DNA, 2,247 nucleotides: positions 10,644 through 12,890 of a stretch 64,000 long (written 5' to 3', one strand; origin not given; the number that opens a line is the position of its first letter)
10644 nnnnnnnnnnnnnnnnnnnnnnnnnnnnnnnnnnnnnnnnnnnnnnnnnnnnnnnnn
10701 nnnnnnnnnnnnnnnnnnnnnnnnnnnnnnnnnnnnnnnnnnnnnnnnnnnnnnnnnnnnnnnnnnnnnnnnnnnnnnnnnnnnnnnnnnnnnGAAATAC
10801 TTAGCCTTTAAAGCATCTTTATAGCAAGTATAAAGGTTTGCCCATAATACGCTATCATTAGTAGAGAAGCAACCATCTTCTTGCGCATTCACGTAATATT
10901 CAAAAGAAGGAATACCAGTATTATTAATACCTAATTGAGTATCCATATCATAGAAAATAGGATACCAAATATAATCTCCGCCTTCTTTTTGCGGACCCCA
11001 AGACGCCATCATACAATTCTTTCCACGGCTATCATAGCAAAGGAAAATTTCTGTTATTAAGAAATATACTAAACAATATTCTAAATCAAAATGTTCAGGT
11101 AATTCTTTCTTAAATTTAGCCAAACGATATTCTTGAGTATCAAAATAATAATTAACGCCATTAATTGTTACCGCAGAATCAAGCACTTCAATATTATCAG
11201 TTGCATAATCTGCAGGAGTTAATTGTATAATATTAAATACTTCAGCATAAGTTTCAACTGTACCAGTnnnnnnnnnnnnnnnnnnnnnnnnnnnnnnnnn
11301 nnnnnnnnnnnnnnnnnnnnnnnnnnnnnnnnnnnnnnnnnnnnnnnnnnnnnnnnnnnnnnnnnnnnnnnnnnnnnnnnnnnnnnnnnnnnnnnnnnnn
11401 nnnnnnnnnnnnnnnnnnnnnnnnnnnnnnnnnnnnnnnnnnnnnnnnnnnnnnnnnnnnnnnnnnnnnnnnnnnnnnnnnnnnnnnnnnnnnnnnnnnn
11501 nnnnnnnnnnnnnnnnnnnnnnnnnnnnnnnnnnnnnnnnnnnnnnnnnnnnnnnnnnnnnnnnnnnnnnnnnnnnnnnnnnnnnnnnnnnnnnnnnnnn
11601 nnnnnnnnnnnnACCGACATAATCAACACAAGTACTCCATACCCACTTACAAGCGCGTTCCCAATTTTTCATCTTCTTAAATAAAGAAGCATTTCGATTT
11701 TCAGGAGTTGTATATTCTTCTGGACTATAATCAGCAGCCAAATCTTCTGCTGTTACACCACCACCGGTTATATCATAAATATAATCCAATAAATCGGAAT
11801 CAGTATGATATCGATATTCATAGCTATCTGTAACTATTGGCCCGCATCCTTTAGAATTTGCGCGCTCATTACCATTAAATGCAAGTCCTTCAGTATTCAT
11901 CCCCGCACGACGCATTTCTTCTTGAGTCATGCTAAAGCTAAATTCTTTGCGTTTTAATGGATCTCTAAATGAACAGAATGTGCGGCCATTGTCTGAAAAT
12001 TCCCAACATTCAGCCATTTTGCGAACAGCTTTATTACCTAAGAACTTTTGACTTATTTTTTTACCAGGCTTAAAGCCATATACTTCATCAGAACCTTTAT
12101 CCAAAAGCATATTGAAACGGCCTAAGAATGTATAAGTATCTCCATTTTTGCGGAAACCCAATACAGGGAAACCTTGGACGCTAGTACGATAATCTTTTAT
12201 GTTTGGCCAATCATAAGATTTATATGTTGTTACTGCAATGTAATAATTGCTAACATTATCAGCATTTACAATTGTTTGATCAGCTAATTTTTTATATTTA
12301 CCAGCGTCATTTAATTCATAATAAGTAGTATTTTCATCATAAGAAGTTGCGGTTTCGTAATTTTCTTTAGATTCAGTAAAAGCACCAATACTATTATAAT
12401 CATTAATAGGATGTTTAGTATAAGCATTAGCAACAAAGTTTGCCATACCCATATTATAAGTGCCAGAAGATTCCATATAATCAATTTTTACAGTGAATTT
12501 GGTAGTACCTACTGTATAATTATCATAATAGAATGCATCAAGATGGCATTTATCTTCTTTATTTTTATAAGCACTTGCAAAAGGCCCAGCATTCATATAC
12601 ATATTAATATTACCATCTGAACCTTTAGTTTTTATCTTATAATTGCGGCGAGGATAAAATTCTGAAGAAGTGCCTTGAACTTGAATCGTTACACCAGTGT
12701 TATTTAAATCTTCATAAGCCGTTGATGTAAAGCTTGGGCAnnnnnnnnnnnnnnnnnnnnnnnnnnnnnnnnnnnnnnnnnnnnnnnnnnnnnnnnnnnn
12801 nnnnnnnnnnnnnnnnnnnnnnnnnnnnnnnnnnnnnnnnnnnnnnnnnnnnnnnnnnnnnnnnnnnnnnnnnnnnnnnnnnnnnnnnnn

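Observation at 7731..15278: About 2500-codon single gene (11 same-frame fragments) with a possible CotH-like kinase-fold segment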

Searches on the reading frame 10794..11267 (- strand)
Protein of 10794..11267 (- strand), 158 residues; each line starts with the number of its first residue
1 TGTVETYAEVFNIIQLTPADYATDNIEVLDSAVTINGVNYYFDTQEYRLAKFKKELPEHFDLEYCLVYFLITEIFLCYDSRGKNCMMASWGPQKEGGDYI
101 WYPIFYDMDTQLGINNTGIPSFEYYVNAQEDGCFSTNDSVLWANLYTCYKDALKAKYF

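Call 95: search_protein_representatives(alignment_id=A7)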
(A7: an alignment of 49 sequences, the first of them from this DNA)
Query: 49 sequences, 438 profile positions. Proteins with E-value up to 0.001 (for the whole library): 1831; up to 1e-10: 1334; up to 1e-30: 601. The best 150 are listed.
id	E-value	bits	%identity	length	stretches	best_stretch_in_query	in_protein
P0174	2.4e-144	498.7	-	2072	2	3-412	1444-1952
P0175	1.1e-139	483.4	-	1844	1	4-434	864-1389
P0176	1.1e-137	476.7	-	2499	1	2-434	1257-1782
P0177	5.5e-137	474.4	-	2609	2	2-433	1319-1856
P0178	8.5e-137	473.8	-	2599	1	11-412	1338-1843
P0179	1.8e-135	469.5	-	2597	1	3-412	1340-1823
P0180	3.7e-135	468.4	-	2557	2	7-434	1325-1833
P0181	8.6e-135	467.2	-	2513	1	3-412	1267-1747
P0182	1.5e-134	466.4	-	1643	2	7-433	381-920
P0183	5.8e-134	464.5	-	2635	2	3-436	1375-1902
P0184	1.5e-133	463.1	-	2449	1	7-430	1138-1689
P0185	3.6e-132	458.6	-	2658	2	12-437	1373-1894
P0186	1.4e-131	456.6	-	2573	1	2-412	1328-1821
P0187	3.1e-131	455.5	-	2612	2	8-434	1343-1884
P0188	5.4e-131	454.7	-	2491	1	82-412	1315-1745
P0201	1.0e-125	437.3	-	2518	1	3-435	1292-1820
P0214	2.7e-122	426.0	-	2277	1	6-416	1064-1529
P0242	5.4e-114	398.7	-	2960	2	8-435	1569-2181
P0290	1.6e-80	288.3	-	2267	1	106-399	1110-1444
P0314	1.2e-66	242.6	-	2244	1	101-433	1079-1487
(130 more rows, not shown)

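Call 97: search_protein_families(library=pfam, alignment_id=A8, max_evalue=0.01)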
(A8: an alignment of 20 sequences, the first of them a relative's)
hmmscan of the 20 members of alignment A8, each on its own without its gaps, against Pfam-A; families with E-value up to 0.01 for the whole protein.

A. member 1, P0176 (2499 aa): 1 family
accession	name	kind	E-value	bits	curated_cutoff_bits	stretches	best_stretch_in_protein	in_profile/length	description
PF13306.12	LRR_5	-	5e-07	30.1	27.7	1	2316-2418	12-105/127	BspA type Leucine rich repeat region (6 copies)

B. families by the number of members that match (of 20 scanned): 7 families
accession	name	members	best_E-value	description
PF13306.12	LRR_5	19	3.7e-89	BspA type Leucine rich repeat region (6 copies)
PF13855.12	LRR_8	3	1.3e-10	Leucine rich repeat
PF08757.17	CotH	3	8.5e-06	CotH kinase protein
PF13385.13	Laminin_G_3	3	7.5e-05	Concanavalin A-like lectin/glucanases superfamily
PF09479.16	Flg_new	2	2.8e-08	Listeria-Bacteroides repeat domain (List_Bact_rpt)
PF01442.23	Apolipoprotein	1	0.001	Apolipoprotein A1/A4/E domain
PF13729.12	TraF_2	1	0.0045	F plasmid transfer operon, TraF, protein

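Call 98: list_cluster_members(proteins=[P0176, P0181, P0177, P0201, P0214, P0242, P0290, P0314])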
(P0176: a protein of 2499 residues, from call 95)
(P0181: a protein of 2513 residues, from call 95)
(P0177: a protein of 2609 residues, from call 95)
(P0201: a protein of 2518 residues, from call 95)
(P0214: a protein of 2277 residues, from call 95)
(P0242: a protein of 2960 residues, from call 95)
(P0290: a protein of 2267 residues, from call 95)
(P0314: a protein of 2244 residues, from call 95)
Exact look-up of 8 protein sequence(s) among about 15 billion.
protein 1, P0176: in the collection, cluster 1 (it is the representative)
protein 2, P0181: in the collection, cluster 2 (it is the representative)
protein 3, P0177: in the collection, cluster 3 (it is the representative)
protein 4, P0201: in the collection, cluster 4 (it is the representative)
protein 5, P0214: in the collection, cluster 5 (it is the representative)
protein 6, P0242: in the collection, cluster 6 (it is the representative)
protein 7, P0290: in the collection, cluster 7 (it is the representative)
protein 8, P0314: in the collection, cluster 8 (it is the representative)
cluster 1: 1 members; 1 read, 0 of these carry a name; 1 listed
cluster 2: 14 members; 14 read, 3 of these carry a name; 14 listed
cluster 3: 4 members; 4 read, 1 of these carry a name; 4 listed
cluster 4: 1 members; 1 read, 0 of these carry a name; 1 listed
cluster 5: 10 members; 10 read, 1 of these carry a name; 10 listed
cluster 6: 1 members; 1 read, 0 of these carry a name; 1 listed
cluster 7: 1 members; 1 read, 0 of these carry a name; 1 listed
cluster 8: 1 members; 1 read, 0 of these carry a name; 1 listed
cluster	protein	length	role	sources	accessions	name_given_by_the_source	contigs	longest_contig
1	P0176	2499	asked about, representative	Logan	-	-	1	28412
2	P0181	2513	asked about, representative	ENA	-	-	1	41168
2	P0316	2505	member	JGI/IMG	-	hypothetical protein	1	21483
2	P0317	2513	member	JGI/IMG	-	hypothetical protein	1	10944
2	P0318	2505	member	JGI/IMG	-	hypothetical protein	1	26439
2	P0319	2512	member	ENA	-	-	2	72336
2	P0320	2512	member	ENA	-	-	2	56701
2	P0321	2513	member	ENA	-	-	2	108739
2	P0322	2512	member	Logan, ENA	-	-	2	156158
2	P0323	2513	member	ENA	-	-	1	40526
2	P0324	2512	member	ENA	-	-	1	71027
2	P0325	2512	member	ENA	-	-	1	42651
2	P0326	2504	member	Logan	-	-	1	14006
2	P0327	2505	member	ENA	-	-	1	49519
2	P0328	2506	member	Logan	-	-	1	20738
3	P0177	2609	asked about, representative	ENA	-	-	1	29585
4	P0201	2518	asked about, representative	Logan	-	-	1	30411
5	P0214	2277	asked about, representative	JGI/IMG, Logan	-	-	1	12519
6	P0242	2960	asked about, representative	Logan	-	-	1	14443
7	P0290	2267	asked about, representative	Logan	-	-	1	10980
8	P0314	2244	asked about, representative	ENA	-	-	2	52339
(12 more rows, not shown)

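Call 101: search_protein_families(library=ncbifam, proteins=[P0176], max_evalue=0.1)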
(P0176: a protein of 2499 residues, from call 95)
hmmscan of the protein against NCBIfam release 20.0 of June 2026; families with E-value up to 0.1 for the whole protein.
P0176 (2499 aa): 1 family
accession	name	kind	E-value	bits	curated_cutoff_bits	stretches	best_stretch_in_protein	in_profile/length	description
NF041371.1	Diadnylcyc_Halo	equivalog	0.096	12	430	0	1162-1242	31-112/270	diadenylate cyclase DacZ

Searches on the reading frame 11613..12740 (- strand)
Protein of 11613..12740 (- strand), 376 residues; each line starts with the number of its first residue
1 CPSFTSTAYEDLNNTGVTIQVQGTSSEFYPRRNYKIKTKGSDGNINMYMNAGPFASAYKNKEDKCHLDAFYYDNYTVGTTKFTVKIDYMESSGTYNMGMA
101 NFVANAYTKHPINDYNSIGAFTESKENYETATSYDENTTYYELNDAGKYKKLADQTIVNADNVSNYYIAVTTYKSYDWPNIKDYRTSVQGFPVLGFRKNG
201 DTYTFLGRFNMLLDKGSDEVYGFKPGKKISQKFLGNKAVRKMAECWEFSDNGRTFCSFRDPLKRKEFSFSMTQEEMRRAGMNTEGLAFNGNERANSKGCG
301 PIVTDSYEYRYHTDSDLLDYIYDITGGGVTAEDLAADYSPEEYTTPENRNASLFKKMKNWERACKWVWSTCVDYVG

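Call 11: search_protein_families(library=pfam, proteins=[window:11613-12740:-], max_evalue=10)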
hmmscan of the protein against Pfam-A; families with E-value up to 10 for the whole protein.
seq(376 aa): 0 families
